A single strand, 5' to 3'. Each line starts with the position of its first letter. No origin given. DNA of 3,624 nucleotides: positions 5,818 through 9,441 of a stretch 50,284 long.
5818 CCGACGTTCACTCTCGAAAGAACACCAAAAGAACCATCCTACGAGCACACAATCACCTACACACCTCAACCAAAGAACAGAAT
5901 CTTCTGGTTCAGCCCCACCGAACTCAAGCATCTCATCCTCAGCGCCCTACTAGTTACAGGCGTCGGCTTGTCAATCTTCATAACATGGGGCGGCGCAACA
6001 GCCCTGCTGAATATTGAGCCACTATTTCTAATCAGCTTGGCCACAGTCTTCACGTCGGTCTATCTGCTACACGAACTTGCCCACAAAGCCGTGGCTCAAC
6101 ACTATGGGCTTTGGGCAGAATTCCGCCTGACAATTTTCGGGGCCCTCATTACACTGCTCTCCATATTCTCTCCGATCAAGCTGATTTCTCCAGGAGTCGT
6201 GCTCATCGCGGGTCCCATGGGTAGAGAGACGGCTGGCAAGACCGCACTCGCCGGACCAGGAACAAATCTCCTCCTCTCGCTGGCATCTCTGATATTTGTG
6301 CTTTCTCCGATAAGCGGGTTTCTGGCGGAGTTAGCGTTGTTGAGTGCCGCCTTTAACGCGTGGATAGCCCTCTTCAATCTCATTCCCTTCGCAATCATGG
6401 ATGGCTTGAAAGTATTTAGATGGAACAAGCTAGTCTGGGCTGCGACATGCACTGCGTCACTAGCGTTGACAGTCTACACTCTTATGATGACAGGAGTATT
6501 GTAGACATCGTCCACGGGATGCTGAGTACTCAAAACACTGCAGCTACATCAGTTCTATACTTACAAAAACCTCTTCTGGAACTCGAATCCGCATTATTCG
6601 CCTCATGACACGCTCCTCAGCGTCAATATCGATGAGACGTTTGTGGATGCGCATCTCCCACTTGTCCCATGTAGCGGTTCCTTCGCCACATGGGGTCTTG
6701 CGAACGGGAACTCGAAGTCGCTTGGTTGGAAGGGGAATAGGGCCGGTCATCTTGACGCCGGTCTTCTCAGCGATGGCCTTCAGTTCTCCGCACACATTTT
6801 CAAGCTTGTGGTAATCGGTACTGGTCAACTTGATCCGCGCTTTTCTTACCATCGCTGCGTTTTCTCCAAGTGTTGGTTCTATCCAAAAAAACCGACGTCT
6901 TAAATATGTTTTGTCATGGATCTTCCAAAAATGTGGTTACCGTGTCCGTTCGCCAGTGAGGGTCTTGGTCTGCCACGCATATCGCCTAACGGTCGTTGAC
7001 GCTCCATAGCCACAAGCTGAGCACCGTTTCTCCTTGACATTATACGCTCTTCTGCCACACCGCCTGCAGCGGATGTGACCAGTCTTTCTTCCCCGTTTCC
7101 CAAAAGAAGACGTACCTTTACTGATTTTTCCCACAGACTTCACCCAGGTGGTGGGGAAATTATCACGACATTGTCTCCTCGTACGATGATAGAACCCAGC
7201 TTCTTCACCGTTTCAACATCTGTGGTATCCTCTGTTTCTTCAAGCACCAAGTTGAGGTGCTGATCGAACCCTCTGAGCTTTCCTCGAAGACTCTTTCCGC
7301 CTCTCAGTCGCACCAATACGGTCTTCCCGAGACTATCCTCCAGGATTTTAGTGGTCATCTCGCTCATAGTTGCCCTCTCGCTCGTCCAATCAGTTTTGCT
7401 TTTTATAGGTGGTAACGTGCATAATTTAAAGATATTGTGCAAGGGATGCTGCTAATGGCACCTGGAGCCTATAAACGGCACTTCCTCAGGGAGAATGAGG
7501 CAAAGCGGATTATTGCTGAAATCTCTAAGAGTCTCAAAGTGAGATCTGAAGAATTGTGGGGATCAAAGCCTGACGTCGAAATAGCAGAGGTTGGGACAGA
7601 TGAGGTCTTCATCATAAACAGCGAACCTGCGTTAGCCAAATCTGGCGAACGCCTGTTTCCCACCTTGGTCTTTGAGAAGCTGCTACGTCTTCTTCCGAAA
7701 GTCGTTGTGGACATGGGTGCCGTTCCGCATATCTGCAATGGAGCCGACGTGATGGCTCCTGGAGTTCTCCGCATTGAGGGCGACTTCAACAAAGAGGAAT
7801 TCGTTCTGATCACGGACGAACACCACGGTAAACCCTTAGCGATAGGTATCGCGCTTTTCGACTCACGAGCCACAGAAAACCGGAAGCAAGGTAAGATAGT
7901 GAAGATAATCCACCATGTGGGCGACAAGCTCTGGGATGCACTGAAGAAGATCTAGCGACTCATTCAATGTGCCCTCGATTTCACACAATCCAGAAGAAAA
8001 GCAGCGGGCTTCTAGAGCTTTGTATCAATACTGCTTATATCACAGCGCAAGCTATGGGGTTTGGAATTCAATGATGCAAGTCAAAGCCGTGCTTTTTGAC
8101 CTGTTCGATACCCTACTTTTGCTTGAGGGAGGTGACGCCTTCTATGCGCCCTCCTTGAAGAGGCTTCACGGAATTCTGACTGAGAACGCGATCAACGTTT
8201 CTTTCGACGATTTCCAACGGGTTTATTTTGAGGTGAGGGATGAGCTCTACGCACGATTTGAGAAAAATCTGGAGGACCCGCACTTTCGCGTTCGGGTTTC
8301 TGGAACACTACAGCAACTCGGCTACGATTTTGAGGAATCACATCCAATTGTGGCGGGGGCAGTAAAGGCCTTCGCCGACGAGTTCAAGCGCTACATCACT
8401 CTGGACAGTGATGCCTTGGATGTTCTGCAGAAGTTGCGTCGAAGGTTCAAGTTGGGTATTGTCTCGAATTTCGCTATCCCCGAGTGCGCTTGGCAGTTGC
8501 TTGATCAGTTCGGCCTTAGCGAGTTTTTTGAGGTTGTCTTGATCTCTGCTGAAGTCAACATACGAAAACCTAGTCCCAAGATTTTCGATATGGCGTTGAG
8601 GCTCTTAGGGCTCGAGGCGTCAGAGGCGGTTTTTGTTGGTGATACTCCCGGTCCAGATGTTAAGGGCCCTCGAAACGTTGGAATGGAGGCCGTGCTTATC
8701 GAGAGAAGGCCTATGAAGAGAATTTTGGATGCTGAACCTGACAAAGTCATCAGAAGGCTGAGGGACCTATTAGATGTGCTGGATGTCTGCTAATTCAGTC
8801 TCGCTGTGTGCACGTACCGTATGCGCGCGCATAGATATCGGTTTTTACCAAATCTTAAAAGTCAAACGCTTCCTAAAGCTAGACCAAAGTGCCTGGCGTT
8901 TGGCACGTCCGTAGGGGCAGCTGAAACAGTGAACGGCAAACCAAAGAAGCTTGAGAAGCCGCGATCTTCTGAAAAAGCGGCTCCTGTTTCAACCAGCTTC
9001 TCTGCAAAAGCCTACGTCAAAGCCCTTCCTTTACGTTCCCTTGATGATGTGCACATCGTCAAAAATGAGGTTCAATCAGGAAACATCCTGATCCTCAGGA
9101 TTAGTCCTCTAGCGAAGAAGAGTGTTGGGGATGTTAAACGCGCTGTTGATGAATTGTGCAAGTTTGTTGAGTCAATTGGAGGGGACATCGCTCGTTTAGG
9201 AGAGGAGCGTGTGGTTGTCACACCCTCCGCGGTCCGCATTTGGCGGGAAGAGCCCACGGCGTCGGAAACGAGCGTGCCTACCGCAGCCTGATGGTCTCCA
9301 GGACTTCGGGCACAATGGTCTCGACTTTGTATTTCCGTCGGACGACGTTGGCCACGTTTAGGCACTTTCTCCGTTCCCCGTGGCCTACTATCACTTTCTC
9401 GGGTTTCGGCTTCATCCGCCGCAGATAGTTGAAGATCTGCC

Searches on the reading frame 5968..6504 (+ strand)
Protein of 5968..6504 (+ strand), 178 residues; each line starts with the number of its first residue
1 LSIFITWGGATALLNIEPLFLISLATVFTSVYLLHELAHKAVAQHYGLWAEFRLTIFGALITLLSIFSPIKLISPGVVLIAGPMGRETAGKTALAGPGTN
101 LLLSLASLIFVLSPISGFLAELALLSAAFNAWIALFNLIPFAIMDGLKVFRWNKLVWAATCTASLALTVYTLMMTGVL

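Call 91: search_protein_families(library=pfam, proteins=[window:5968-6504:+], max_evalue=0.01)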
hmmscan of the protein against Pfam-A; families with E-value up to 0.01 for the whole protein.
window:5968-6504:+ (178 aa): 1 family
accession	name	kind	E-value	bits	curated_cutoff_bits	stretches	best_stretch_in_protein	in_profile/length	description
PF02163.28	Peptidase_M50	-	1.6e-05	24.8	27.2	0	122-151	162-191/221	Peptidase family M50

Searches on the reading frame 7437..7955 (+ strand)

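Call 91: search_protein_families(library=pfam, proteins=[window:7437-7955:+], max_evalue=0.01)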
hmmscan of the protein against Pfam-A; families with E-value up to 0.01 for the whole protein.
window:7437-7955:+ (172 aa): 3 families
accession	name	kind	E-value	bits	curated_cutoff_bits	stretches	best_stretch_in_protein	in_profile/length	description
PF01472.26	PUA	-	3.9e-22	78.4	24.8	1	87-161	1-74/74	PUA domain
PF09183.16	DUF1947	-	1.8e-09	38.1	22.5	1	13-79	1-61/65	Domain of unknown function (DUF1947)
PF03657.19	UPF0113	-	0.0012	19.5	23.8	1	89-162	2-68/73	UPF0113 PUA domain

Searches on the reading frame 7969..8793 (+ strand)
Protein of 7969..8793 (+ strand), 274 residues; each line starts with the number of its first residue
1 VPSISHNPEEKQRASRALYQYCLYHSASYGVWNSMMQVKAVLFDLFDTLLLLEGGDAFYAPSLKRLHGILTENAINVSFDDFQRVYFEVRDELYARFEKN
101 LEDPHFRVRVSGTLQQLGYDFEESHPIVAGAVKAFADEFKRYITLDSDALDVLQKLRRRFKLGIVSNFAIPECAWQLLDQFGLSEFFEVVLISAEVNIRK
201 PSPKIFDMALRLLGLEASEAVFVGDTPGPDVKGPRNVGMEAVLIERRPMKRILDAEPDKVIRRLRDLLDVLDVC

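Call 16: search_protein_families(library=pfam, proteins=[window:7969-8793:+], max_evalue=0.001)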
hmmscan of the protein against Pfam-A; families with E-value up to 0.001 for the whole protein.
window:7969-8793:+ (274 aa): 3 families
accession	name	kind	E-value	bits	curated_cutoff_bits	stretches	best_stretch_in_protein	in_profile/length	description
PF00702.32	Hydrolase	-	6.3e-22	79.3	26.4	1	38-238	1-191/191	haloacid dehalogenase-like hydrolase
PF13419.12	HAD_2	-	4.7e-19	69.6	23.8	1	100-243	31-177/178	Haloacid dehalogenase-like hydrolase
PF13242.12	Hydrolase_like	-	1.6e-10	41.2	22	1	198-266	2-74/75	HAD-hyrolase-like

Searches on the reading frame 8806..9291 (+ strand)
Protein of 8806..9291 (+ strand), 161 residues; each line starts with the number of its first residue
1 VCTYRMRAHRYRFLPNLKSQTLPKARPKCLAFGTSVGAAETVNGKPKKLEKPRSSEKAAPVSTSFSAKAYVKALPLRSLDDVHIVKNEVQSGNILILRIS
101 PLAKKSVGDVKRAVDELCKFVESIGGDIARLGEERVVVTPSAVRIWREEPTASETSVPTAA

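Call 91: search_protein_families(library=pfam, proteins=[window:8806-9291:+], max_evalue=0.01)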
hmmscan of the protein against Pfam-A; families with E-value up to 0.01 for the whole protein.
window:8806-9291:+ (161 aa): 1 family
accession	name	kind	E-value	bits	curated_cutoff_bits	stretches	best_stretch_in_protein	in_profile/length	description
PF04472.17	SepF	-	4.2e-13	49.8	27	1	72-145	2-72/72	Cell division protein SepF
